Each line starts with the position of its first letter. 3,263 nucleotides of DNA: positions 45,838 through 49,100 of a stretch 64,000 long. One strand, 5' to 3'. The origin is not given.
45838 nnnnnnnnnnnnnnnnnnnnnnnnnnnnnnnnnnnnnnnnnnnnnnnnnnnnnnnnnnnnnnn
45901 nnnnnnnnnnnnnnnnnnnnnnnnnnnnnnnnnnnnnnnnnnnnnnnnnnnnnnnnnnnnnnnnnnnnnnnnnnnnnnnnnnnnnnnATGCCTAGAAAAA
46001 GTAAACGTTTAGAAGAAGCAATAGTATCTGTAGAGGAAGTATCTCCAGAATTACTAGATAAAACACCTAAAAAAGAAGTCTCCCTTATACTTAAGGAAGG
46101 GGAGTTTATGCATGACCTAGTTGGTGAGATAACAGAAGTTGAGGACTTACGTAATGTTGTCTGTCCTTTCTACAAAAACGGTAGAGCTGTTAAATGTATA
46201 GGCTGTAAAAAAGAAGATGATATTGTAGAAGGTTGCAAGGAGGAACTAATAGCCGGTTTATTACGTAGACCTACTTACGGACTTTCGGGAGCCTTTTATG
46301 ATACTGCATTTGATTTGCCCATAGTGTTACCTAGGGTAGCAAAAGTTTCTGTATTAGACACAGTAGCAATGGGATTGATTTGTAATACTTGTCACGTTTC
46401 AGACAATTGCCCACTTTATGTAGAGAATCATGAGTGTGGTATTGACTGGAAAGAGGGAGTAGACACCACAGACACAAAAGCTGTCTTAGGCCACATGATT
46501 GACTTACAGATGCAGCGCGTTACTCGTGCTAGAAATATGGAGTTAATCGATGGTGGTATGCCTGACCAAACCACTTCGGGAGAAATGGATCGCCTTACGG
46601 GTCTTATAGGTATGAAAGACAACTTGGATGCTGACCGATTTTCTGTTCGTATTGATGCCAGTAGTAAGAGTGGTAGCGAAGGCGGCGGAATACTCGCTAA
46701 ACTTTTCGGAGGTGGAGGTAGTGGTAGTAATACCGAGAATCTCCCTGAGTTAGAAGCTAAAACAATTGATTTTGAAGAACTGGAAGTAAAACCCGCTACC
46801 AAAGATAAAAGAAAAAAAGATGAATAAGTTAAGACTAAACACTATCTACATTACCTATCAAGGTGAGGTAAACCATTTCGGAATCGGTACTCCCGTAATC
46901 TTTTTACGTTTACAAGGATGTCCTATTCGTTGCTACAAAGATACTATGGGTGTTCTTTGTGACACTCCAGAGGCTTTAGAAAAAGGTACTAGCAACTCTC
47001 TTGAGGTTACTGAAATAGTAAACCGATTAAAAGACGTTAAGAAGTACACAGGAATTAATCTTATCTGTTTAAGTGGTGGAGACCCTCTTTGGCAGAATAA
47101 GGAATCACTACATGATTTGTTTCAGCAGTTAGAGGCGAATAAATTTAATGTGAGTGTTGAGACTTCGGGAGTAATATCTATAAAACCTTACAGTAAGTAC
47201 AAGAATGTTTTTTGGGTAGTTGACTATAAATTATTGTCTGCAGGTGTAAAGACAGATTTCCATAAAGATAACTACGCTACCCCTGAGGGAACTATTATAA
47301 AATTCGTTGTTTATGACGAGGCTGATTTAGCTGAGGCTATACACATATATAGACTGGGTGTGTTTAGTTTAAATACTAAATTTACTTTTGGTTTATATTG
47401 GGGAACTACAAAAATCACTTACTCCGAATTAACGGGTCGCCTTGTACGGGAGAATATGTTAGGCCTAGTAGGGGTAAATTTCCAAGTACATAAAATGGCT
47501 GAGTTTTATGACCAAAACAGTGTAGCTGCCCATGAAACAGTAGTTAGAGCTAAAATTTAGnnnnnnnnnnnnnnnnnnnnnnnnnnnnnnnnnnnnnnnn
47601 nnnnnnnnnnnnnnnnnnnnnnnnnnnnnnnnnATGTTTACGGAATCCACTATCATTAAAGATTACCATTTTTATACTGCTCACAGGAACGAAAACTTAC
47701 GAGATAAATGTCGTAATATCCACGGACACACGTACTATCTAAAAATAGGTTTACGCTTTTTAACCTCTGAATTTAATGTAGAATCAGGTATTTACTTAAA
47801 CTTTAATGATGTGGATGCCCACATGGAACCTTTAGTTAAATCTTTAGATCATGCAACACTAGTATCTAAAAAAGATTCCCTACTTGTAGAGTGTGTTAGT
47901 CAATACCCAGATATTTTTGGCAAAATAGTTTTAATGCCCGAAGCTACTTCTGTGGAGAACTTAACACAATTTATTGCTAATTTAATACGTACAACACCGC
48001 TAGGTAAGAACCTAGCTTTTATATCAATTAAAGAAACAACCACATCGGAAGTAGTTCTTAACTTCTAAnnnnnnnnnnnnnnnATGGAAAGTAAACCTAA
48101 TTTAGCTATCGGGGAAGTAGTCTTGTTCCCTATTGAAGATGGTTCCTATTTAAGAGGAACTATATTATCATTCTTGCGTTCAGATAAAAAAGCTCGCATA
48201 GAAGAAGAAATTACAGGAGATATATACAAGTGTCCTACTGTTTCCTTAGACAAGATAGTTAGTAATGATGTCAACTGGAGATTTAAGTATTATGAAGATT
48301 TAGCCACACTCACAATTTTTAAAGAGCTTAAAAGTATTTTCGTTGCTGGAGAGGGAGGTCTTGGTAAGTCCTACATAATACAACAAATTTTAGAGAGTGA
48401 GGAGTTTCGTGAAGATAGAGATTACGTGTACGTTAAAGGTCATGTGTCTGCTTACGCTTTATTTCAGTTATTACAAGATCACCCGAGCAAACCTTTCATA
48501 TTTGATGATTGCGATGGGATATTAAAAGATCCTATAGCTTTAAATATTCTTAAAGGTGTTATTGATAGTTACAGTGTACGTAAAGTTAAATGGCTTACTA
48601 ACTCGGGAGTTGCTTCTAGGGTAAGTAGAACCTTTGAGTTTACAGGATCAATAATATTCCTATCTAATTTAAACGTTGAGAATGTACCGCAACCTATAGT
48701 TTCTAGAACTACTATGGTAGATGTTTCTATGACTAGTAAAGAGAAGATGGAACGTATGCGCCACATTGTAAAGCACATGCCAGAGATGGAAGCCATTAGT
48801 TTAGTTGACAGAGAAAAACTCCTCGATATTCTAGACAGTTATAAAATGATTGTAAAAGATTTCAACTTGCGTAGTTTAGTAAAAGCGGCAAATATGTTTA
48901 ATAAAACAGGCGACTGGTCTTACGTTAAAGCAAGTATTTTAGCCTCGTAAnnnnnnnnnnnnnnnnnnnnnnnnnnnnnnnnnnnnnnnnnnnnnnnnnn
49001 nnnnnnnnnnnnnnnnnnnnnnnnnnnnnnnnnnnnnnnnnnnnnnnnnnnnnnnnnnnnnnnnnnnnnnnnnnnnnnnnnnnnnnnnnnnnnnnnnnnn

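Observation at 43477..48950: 7-deazaguanine DNA-modification island interleaved with unassigned enzymes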

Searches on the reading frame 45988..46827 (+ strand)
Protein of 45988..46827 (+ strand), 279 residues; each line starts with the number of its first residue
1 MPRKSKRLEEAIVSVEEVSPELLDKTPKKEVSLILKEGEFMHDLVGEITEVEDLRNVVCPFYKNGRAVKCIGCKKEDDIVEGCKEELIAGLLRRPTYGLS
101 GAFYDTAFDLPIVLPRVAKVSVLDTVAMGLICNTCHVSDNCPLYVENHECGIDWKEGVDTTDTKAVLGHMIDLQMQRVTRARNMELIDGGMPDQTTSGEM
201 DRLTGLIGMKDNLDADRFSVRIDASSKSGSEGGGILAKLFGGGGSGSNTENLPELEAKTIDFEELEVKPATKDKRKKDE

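Call 3: search_protein_families(library=pfam, proteins=[window:45988-46827:+], max_evalue=0.1)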
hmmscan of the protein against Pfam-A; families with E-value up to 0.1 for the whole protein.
window:45988-46827:+ (279 aa): 1 family
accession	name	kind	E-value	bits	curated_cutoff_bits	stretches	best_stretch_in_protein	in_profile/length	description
PF20700.3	Mutator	-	0.078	12.4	26.5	0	121-167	184-230/357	Mutator-like transposase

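Call 4: search_protein_families(library=ncbifam, proteins=[window:45988-46827:+], max_evalue=0.1)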
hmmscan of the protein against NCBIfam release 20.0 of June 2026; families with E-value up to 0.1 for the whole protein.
window:45988-46827:+ (279 aa): 0 families

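Call 5: search_protein_families(library=phrogs, proteins=[window:45988-46827:+], max_evalue=0.01)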
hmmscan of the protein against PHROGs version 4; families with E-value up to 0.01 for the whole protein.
window:45988-46827:+ (279 aa): 1 family
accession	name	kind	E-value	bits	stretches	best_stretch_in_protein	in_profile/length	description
phrog_887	-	moron, auxiliary metabolic gene and host takeover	5.8e-17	62.8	1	126-258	360-487/509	queuine tRNA-ribosyltransferase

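Call 9: search_dna_similar(query=window:45988-46827:+, collection=phages, mode=protein, max_rows=30)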
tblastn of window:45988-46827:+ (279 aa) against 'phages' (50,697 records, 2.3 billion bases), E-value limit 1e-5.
Records with a match: 8; places in all: 8; records where one place covers at least 80% of the query: 0.
Best place of each record, by identity: <60% 8.
By first word of the organism name: Streptomyces 6; Bacteroides 1; Bacteriophage 1.
By host as written in the record: Streptomyces sp. 5a 2; Streptomyces lividans JI 1326 2; Bacteroides salyersiae BSC162 1; - 1; Streptomyces mirabilis NRRL B-2400 1; Streptomyces turgidiscabies 1.
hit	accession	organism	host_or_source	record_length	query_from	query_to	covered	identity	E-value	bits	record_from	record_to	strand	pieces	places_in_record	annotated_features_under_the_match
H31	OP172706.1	Bacteroides phage BS162P1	Bacteroides salyersiae BSC162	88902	43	228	67%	34.4%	7e-28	118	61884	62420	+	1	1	hypothetical protein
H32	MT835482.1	Bacteriophage sp.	human fecal samples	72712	52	225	62%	34.5%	5e-24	107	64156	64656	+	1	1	record has no annotation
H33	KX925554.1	Streptomyces phage BRock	Streptomyces sp. 5a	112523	131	227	35%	31.6%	6e-8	59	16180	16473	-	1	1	hypothetical protein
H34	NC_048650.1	Streptomyces phage BRock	Streptomyces sp. 5a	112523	131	227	35%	31.6%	6e-8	59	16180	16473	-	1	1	queuine tRNA-ribosyltransferase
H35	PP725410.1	Streptomyces phage GiJojo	Streptomyces mirabilis NRRL B-2400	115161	131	224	34%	31.6%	8e-7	56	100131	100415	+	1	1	181: dpdA-like tRNA-guanine transglycosylase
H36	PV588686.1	Streptomyces phage pSt2308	Streptomyces turgidiscabies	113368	131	224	34%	31.6%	8e-7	56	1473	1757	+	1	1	hypothetical protein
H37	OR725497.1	Streptomyces phage LuckySocke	Streptomyces lividans JI 1326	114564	131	224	34%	30.5%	3e-7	57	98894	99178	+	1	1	189: hypothetical protein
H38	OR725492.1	Streptomyces phage Alone3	Streptomyces lividans JI 1326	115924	131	224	34%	30.5%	4e-7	57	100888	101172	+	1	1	192: hypothetical protein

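Call 49: find_homologous_proteins(query=window:45988-46827:+, max_evalue=0.001)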
Query window:45988-46827:+ (279 aa): 9 proteins with E <= 0.001 among 1372 candidates.
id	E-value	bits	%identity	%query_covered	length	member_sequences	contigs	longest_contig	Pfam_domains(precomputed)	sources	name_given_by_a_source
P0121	1.2e-182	623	100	100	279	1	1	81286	-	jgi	jgi:hypothetical protein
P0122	7.2e-134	463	75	100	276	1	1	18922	-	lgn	-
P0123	2.1e-114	400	69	95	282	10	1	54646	-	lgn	-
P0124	1.4e-113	397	65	100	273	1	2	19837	-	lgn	-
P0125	3.6e-112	392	69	91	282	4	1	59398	-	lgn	-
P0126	2.3e-85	304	58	86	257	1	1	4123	-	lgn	-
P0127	3.6e-75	271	50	79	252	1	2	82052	-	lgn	-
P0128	1.7e-36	144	37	78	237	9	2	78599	-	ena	-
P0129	6.7e-32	129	36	77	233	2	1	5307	-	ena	-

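Call 54: get_annotated_region(hit=H34, flank=5000)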
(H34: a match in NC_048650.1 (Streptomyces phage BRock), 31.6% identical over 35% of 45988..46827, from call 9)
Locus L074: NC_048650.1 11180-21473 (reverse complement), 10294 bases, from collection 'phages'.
description: Streptomyces phage BRock, complete genome.
organism: Streptomyces phage BRock (NCBI taxid 1913591)
taxonomy: Viruses; Duplodnaviria; Heunggongvirae; Uroviricota; Caudoviricetes; Borockvirus; Borockvirus brock
host: Streptomyces sp. 5a; source: -; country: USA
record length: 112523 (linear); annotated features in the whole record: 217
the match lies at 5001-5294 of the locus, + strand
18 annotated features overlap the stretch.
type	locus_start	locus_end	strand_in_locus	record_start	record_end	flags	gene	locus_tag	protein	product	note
CDS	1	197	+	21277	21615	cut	-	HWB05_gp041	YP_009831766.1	hypothetical protein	gp41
CDS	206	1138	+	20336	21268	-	-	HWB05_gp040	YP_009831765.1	endolysin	gp40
CDS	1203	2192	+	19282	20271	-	-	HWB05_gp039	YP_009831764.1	hypothetical protein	gp39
CDS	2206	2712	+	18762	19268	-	-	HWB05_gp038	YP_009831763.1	hypothetical protein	gp38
CDS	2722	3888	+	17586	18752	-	-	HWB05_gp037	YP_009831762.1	hypothetical protein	gp37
CDS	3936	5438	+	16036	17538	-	-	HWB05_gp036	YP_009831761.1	queuine tRNA-ribosyltransferase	gp36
CDS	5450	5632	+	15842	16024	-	-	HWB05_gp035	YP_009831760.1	hypothetical protein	gp35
CDS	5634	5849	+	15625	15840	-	-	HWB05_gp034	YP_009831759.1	hypothetical protein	gp34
CDS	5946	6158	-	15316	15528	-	-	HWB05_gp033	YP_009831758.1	hypothetical protein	gp33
CDS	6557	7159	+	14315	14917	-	-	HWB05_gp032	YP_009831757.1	hypothetical protein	gp32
CDS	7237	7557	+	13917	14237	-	-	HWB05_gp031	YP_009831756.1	hypothetical protein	gp31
CDS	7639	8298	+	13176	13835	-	-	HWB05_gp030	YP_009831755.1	hypothetical protein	gp30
CDS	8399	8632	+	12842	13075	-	-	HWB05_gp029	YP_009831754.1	hypothetical protein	gp29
CDS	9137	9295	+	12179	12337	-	-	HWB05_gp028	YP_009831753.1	hypothetical protein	gp28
CDS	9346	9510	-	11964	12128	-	-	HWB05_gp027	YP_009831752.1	hypothetical protein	gp27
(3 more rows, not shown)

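Call 69: search_protein_representatives(alignment_id=A4)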
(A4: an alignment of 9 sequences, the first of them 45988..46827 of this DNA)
Query: 9 sequences, 256 profile positions. Proteins with E-value up to 0.001 (for the whole library): 781; up to 1e-10: 384; up to 1e-30: 77. The best 150 are listed.
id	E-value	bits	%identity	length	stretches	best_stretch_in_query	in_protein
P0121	4.5e-124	429.1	-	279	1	3-256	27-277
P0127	3.4e-113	393.5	-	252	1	3-255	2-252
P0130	1.7e-69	250.3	-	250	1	11-254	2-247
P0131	2.2e-65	236.8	-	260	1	11-254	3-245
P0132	1.6e-63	230.7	-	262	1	11-255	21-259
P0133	3.1e-60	219.9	-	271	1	22-251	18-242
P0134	4.1e-60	219.5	-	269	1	12-250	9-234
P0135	1.4e-59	217.8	-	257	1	12-254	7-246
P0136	2.3e-59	217.1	-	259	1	6-252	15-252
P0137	3.5e-59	216.5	-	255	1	28-253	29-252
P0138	4.4e-59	216.2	-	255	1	14-243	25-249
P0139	5.6e-59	215.8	-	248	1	1-248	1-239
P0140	5.7e-58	212.5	-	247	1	7-255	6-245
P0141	6.5e-58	212.3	-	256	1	24-248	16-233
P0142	1.3e-57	211.4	-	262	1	28-250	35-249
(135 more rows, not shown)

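Call 75: predict_structure(alignment_id=A4)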
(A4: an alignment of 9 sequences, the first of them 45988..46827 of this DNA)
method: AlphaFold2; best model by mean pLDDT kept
length: 279 residues; sequences in the alignment: 9
mean_pLDDT: 43.1   pTM: 0.29
mean pLDDT of the five models: 43.1, 41.8, 41.5, 41.1, 38.1
residues with pLDDT >= 90: 0; 70-90: 6; 50-70: 92; < 50: 181
segments of 3 or more residues with pLDDT < 50: 1-39, 60-69, 94-158, 215-279
pLDDT, mean of each block of 10 residues (from residue 1): 32 32 31 41 66 60 45 60 67 42 32 26 23 27 31 45 61 66 61 60 66 46 30 34 29 25 30 39
secondary structure, 60 per line:
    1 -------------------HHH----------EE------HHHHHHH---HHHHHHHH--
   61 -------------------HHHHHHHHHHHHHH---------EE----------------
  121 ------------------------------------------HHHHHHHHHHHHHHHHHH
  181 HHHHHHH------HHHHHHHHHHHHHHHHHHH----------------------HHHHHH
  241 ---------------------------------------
elements in order: H41-47 H51-58 H80-93 H163-187 H194-212 H235-240

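Call 94: search_protein_families(library=padloc, proteins=[window:45988-46827:+], max_evalue=0.01)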
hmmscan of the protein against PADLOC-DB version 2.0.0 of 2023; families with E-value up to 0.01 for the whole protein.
window:45988-46827:+ (279 aa): 0 families

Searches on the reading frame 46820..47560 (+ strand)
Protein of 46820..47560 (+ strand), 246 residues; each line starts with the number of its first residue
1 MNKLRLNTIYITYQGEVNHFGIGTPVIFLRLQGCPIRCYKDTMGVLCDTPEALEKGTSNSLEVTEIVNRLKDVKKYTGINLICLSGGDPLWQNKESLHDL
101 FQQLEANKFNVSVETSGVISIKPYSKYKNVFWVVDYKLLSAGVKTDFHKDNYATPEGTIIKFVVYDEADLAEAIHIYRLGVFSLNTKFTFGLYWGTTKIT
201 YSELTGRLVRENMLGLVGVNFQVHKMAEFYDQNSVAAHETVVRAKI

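Call 3: search_protein_families(library=pfam, proteins=[window:46820-47560:+], max_evalue=0.1)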
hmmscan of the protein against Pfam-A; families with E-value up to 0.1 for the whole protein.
window:46820-47560:+ (246 aa): 2 families
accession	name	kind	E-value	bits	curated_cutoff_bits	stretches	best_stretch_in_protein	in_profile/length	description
PF13353.11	Fer4_12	-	1.3e-05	26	22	1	27-117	8-91/137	4Fe-4S single cluster domain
PF04055.27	Radical_SAM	-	0.00022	21.9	29.5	1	46-121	13-91/166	Radical SAM superfamily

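Call 4: search_protein_families(library=ncbifam, proteins=[window:46820-47560:+], max_evalue=0.1)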
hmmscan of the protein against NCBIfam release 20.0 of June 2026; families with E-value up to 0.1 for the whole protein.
window:46820-47560:+ (246 aa): 23 families
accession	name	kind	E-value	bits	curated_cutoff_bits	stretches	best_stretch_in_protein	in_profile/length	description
TIGR04349.1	rSAM_QueE_gams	hypoth_equivalog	5.9e-23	81.7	300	1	4-226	1-202/210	7-carboxy-7-deazaguanine synthase QueE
TIGR03963.1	rSAM_QueE_Clost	equivalog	2e-21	76.7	260.1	1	11-227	8-211/219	putative 7-carboxy-7-deazaguanine synthase QueE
TIGR03365.1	Bsubt_queE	equivalog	1.6e-12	47.5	206.1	1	11-176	11-171/238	7-carboxy-7-deazaguanine synthase QueE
TIGR04322.1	rSAM_QueE_Ecoli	equivalog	1e-11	44.8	200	2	12-77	3-60/215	7-carboxy-7-deazaguanine synthase QueE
TIGR02493.1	PFLA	equivalog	2e-09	37.2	231.75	1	29-141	20-126/235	pyruvate formate-lyase-activating protein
TIGR02495.1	NrdG2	equivalog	9.9e-08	31.5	131.15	1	21-119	15-101/193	anaerobic ribonucleoside-triphosphate reductase activating protein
TIGR02494.1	PFLE_PFLC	subfamily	4.3e-07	29.5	174.35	1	60-139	103-185/293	glycyl-radical enzyme activating protein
NF033717.2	HPDL_rSAM_activ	equivalog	1.8e-05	24.2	420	1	56-138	107-186/311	4-hydroxyphenylacetate decarboxylase activase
NF043069.1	T4HPD_activ_SAM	equivalog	2.9e-05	23.6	425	1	81-141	126-182/299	trans-4-hydroxy-L-proline dehydratase activase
TIGR04508.1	queE_Cx14CxxC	equivalog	3.9e-05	23.6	240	1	7-121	4-121/208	7-carboxy-7-deazaguanine synthase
NF033719.1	ind_deCO2_activ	equivalog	0.0001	21.8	425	1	59-137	109-189/302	indoleacetate decarboxylase activase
NF048010.1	SfplDhtActHpsHDes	equivalog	0.00048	19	430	1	82-130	135-182/298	(2S)-3-sulfopropanediol dehydratase activating enzyme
TIGR02491.1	NrdG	equivalog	0.00082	19.3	126.1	1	26-107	19-93/154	anaerobic ribonucleoside-triphosphate reductase activating protein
NF001199.0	PRK00164.2-1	equivalog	0.0014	17.8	231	1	54-119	35-98/308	GTP 3',8-cyclase MoaA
TIGR04041.1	activase_YjjW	hypoth_equivalog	0.0016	17.9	250.2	1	59-130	91-159/276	YjjW family glycine radical enzyme activase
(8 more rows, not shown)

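Call 5: search_protein_families(library=phrogs, proteins=[window:46820-47560:+], max_evalue=0.01)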
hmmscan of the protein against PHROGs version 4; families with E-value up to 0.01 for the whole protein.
window:46820-47560:+ (246 aa): 2 families
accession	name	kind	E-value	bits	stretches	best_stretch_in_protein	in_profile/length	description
phrog_2076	-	moron, auxiliary metabolic gene and host takeover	3.9e-26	93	1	3-178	12-189/247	QueE-like radical SAM domain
phrog_626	-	DNA, RNA and nucleotide metabolism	0.0034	18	1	32-112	24-100/164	anaerobic ribonucleotide reductase small subunit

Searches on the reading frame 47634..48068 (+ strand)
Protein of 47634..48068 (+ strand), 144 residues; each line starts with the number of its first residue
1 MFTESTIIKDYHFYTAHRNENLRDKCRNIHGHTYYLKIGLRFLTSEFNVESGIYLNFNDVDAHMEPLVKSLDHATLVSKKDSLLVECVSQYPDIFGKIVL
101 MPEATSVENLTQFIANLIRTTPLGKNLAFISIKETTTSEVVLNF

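Call 3: search_protein_families(library=pfam, proteins=[window:47634-48068:+], max_evalue=0.1)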
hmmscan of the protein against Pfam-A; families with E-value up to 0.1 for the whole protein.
window:47634-48068:+ (144 aa): 1 family
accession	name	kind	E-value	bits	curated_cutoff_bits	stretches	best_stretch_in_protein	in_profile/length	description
PF01242.24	PTPS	-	9.2e-17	61.6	22.4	1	7-139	2-115/121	6-pyruvoyl tetrahydropterin synthase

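Call 4: search_protein_families(library=ncbifam, proteins=[window:47634-48068:+], max_evalue=0.1)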
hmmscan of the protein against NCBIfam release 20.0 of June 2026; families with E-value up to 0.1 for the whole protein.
window:47634-48068:+ (144 aa): 2 families
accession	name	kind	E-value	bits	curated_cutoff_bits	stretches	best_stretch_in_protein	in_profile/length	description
TIGR03367.1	queuosine_QueD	equivalog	2e-16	60.2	89.25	1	7-118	2-90/92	6-carboxytetrahydropterin synthase QueD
TIGR00039.1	6PTHBS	subfamily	1.3e-13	51.4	125.5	1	6-82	3-77/124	6-pyruvoyl tetrahydropterin synthase/6-carboxytetrahydropterin synthase family protein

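Call 5: search_protein_families(library=phrogs, proteins=[window:47634-48068:+], max_evalue=0.01)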
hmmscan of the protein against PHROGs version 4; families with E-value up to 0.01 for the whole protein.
window:47634-48068:+ (144 aa): 1 family
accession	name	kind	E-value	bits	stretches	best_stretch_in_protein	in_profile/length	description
phrog_2389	-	moron, auxiliary metabolic gene and host takeover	4.9e-19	69.6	1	5-141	8-147/158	QueD-like 6-pyruvoyl-tetrahydropterin synthase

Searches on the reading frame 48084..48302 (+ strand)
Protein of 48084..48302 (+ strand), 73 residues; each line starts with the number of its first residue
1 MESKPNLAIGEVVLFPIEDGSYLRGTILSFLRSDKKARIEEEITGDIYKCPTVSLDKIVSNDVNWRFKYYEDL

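Call 95: search_protein_families(library=pfam, proteins=[window:48084-48302:+], max_evalue=10)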
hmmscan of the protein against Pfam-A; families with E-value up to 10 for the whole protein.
seq(73 aa): 1 family
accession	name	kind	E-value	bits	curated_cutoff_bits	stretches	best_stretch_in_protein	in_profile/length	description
PF15428.11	Imm26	-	0.03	15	23.3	1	10-61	3-59/107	Immunity protein 26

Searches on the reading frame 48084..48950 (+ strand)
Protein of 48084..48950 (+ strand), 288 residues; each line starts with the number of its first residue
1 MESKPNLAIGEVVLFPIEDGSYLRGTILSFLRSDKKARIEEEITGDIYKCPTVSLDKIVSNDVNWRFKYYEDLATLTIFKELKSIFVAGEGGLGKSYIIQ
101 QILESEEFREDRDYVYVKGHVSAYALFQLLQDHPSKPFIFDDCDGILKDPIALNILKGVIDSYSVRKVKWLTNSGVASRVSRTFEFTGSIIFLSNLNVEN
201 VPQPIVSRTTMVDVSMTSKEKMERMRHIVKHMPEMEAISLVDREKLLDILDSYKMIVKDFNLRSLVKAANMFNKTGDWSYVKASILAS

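Call 3: search_protein_families(library=pfam, proteins=[window:48084-48950:+], max_evalue=0.1)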
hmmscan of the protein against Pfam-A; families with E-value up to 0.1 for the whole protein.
window:48084-48950:+ (288 aa): 4 families
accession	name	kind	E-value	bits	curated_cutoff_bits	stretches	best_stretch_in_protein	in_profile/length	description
PF00931.28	NB-ARC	-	0.0055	16.4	23.5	1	80-113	16-50/248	NB-ARC domain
PF05970.20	PIF1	-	0.019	15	25.9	1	75-105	15-45/223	PIF1-like helicase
PF13191.12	AAA_16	-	0.033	15.1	32.6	1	83-124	25-63/167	AAA ATPase domain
PF20720.3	nSTAND3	-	0.068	13.3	27.2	0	77-143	12-74/155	Novel STAND NTPase 3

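Call 4: search_protein_families(library=ncbifam, proteins=[window:48084-48950:+], max_evalue=0.1)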
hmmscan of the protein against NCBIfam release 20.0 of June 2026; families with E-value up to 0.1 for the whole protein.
window:48084-48950:+ (288 aa): 2 families
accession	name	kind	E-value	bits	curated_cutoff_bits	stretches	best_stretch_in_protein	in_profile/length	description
TIGR03420.1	DnaA_homol_Hda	equivalog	0.0076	15.8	194.8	1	77-150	33-106/226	DnaA regulatory inactivator Hda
NF011523.0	PRK14962.1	equivalog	0.023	13.5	576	1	155-239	113-195/474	DNA polymerase III subunits gamma and tau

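Call 5: search_protein_families(library=phrogs, proteins=[window:48084-48950:+], max_evalue=0.01)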
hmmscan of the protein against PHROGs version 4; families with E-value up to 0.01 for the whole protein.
window:48084-48950:+ (288 aa): 3 families
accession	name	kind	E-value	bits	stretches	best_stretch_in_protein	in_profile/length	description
phrog_1250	-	unknown function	1.1e-36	127.5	1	59-281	81-320/327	unknown function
phrog_168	-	DNA, RNA and nucleotide metabolism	0.0068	17.1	1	79-244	39-187/314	clamp loader of DNA polymerase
phrog_3277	-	DNA, RNA and nucleotide metabolism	0.0083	17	0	81-105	9-33/168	DnaC-like helicase loader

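Call 94: search_protein_families(library=padloc, proteins=[window:48084-48950:+], max_evalue=0.01)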
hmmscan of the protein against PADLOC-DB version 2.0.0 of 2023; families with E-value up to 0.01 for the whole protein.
window:48084-48950:+ (288 aa): 0 families
